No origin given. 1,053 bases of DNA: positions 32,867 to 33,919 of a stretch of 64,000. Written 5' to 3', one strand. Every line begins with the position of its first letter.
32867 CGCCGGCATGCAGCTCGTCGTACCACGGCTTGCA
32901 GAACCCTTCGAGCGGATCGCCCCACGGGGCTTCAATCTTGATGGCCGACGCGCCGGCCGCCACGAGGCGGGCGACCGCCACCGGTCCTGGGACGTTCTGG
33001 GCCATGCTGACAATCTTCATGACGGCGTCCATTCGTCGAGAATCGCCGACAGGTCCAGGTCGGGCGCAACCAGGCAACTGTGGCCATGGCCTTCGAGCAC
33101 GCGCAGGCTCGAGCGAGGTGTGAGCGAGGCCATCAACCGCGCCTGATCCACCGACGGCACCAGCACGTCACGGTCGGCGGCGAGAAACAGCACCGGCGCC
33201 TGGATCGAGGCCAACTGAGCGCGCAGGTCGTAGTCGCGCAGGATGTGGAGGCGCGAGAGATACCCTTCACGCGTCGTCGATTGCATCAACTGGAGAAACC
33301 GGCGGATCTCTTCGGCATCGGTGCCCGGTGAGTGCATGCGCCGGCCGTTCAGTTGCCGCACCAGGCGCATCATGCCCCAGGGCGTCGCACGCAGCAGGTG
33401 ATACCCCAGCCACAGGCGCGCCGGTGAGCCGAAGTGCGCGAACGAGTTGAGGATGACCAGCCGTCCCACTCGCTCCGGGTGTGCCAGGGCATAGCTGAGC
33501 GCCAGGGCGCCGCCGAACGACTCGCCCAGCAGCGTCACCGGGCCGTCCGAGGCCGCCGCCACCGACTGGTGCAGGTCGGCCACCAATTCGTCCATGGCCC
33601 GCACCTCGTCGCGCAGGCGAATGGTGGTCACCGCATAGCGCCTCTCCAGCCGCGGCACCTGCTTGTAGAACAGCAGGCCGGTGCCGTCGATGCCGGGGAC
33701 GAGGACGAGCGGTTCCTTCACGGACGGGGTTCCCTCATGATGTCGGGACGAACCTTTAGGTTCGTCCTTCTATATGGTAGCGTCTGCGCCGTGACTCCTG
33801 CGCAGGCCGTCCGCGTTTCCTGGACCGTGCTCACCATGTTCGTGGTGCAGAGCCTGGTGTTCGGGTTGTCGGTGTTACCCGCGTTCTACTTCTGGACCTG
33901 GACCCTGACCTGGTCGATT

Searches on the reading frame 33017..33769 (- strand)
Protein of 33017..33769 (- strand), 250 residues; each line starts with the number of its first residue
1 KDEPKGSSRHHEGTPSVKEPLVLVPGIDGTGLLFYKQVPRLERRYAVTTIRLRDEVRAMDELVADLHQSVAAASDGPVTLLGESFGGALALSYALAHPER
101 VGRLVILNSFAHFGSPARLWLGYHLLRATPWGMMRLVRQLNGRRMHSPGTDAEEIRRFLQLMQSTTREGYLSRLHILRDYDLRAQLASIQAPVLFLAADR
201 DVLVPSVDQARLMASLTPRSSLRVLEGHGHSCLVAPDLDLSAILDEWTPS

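Call 30: search_protein_families(library=pfam, proteins=[window:33017-33769:-])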
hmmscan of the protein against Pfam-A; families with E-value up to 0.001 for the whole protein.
window:33017-33769:- (250 aa): 5 families
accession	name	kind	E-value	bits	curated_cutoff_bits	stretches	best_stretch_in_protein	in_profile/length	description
PF00561.26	Abhydrolase_1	-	7.2e-18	65.6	25.8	1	20-231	2-239/245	alpha/beta hydrolase fold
PF12146.15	Hydrolase_4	-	1.1e-13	51.5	27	1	53-233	49-235/239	Serine aminopeptidase, S33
PF12697.13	Abhydrolase_6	-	3.6e-11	44.6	26.3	1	21-236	1-211/217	Alpha/beta hydrolase family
PF00975.26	Thioesterase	-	4.1e-05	24.3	26.4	1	20-102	2-91/226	Thioesterase domain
PF00756.26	Esterase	-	0.00022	21.6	22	1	60-132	100-158/251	Putative esterase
